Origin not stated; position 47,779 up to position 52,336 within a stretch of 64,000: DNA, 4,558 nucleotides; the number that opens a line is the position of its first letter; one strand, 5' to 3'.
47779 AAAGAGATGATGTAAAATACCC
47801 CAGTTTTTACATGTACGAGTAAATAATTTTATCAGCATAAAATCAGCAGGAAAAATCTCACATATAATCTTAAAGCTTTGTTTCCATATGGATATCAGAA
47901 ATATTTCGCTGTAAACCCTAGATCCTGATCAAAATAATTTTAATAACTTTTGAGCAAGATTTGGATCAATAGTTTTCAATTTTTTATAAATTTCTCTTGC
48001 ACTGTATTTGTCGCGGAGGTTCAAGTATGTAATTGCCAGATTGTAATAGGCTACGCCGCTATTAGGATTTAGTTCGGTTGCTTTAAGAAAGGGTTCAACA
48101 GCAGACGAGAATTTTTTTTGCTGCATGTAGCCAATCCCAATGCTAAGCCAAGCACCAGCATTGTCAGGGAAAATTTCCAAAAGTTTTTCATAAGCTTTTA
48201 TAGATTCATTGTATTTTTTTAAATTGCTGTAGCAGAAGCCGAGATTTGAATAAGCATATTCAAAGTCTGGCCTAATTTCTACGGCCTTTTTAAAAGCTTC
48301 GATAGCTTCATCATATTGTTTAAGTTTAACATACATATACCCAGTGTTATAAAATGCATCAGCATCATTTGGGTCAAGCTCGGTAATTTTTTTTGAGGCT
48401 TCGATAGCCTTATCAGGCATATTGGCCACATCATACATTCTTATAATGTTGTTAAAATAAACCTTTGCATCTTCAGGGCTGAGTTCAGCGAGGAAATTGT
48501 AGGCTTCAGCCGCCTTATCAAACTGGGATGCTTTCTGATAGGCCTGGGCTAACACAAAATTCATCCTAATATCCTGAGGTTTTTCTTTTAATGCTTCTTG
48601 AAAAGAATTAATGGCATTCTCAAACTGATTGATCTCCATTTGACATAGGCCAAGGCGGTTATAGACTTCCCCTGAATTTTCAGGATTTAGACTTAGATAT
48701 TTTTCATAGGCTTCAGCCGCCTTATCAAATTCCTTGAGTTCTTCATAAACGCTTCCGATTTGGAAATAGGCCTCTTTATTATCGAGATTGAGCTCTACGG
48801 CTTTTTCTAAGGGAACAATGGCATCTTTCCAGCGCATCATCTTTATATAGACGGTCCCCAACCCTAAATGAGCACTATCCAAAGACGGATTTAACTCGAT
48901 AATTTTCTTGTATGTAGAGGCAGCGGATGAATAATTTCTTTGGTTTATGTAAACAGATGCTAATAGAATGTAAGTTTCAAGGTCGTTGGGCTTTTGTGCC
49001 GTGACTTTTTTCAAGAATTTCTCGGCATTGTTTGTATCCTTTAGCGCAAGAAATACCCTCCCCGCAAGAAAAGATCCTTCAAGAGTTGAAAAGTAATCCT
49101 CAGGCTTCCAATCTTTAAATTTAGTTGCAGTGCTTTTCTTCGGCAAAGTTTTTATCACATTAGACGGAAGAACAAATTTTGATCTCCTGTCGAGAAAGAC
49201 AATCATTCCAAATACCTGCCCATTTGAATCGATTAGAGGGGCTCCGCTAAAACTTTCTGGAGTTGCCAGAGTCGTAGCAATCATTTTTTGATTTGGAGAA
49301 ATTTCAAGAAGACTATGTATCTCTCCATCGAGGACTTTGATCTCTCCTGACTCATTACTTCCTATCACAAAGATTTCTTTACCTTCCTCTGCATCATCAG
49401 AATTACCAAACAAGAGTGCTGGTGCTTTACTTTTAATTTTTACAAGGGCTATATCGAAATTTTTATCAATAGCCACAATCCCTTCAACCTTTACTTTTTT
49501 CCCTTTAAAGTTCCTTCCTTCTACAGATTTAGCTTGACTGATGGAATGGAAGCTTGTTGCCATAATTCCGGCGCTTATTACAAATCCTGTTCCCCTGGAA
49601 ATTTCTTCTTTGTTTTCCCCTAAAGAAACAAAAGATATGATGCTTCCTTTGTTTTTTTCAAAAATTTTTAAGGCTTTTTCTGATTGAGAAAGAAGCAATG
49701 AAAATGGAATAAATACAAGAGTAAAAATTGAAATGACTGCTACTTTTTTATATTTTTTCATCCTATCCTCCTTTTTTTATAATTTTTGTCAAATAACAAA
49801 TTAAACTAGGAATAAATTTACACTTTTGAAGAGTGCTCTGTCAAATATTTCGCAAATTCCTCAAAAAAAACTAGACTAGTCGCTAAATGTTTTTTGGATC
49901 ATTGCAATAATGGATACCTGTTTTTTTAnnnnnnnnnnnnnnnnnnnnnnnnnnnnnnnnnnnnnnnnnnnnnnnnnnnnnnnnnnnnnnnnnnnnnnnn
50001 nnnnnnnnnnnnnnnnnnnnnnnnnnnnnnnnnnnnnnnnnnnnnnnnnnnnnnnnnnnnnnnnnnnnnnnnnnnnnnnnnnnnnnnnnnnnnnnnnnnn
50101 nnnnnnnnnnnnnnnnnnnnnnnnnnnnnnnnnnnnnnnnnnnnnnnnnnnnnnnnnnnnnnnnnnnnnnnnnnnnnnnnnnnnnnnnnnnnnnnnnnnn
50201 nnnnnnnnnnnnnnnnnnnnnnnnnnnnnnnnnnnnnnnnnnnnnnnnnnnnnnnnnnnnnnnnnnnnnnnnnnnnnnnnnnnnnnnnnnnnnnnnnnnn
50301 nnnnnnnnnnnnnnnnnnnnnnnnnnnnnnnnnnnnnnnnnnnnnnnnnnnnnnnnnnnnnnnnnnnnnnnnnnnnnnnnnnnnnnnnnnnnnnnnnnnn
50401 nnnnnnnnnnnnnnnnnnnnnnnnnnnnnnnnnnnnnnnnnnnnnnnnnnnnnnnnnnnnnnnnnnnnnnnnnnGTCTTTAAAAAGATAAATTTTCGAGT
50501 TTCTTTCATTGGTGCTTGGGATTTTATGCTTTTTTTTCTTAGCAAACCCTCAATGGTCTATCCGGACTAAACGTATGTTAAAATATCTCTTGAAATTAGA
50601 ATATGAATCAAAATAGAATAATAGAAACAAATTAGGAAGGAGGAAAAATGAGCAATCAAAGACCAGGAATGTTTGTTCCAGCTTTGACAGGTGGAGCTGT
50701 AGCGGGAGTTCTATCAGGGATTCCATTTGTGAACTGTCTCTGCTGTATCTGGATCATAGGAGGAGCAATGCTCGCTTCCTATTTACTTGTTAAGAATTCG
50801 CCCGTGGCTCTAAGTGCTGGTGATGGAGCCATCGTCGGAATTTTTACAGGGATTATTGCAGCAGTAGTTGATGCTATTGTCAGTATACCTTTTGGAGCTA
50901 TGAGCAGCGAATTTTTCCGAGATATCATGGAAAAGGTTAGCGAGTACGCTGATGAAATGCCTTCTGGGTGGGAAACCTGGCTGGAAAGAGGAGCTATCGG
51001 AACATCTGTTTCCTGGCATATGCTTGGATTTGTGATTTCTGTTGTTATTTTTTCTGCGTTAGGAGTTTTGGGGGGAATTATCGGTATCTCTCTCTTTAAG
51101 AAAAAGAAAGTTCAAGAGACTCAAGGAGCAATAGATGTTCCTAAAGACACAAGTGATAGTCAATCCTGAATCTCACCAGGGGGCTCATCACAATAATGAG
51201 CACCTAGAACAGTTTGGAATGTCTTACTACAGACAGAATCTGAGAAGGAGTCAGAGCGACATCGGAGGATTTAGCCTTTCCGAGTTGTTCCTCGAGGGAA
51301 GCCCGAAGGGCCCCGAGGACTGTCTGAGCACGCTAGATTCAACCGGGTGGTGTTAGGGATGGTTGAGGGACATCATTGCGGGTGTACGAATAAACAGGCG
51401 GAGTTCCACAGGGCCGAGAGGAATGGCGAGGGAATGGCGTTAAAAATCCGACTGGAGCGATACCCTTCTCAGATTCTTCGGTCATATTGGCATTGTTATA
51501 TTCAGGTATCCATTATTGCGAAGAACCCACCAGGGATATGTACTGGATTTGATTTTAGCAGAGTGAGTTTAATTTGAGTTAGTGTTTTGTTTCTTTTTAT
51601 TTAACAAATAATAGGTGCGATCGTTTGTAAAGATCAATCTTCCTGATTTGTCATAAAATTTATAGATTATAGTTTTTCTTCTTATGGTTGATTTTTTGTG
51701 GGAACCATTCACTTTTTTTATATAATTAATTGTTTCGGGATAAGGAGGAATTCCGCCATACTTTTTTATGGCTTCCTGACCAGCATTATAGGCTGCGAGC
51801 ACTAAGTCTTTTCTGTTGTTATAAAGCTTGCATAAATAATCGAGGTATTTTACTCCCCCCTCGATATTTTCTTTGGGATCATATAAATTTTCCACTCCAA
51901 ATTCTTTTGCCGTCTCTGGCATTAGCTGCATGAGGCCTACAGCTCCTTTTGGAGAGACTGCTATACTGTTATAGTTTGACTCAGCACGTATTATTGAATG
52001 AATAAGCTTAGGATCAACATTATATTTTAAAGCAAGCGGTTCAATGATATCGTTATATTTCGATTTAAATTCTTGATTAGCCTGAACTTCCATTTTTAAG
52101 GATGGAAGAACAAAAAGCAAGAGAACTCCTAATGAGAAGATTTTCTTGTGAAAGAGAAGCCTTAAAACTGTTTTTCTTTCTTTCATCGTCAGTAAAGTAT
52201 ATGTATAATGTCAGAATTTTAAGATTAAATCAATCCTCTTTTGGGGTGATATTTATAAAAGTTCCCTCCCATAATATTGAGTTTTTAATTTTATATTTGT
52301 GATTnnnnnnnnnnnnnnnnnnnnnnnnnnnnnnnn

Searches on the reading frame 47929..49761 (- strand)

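Call 55: search_protein_families(library=pfam, max_evalue=0.00001, proteins=[window:47929-49761:-])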
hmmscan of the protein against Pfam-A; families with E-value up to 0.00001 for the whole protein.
window:47929-49761:- (610 aa): 27 families (the best 25 are shown)
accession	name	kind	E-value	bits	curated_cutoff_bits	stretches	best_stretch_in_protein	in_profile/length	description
PF00515.34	TPR_1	-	6.7e-66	216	27.8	4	467-500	1-34/34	Tetratricopeptide repeat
PF07719.23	TPR_2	-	1.4e-56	184.4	27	3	467-499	1-33/34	Tetratricopeptide repeat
PF13181.12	TPR_8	-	1.8e-54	177.7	25.7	3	467-499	1-33/34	Tetratricopeptide repeat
PF13414.12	TPR_11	-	6.4e-44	147.8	26.8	1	474-512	1-39/42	TPR repeat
PF13431.12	TPR_17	-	2e-42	140.4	24.4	2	457-488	3-34/34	Tetratricopeptide repeat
PF14559.12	TPR_19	-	1.7e-38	131.2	25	3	479-535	3-59/68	Tetratricopeptide repeat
PF13432.12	TPR_16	-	7.6e-36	122.6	32.7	1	449-499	13-63/65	Tetratricopeptide repeat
PF13174.12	TPR_6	-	4.3e-35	118.4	26.3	0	330-361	1-32/33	Tetratricopeptide repeat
PF13428.12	TPR_14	-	5.3e-35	116.7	23.5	0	330-371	2-42/44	Tetratricopeptide repeat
PF13424.12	TPR_12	-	2.8e-32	111.2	30.1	0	503-564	5-74/77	Tetratricopeptide repeat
PF23914.1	TPR_CcmH_CycH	-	7.9e-28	97.7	42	2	327-433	48-156/158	Cytochrome c-type biogenesis protein H TPR domain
PF13176.12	TPR_7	-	2.2e-26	90.1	27.9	0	264-291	2-29/36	Tetratricopeptide repeat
PF12895.13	ANAPC3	-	2e-24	86.1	27.2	2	242-320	4-81/82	Anaphase-promoting complex, cyclosome, subunit 3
PF13371.12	TPR_9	-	2.9e-23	82.1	35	0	337-406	3-71/73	Tetratricopeptide repeat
PF25063.1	ARM_TT21_C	-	1.1e-20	74.9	35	3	294-397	94-197/209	Tetratricopeptide repeat protein 21 C-terminal ARM domain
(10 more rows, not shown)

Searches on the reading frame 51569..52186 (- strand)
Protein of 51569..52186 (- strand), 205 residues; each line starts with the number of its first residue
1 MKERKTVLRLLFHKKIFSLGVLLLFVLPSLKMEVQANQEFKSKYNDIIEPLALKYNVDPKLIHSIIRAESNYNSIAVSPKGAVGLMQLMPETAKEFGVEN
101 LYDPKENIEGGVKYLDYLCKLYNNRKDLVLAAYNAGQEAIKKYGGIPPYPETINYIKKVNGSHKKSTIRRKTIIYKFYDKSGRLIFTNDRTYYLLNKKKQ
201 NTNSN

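Call 15: search_protein_families(library=pfam, proteins=[window:51569-52186:-])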
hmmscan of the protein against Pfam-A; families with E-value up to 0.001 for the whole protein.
window:51569-52186:- (205 aa): 2 families
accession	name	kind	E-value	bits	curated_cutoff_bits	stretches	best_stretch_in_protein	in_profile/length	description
PF01464.25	SLT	-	2.4e-29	101.7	21.3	1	51-146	6-107/117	Transglycosylase SLT domain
PF13406.11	SLT_2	-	1.7e-06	27.9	24.3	0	33-74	62-103/292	Transglycosylase SLT domain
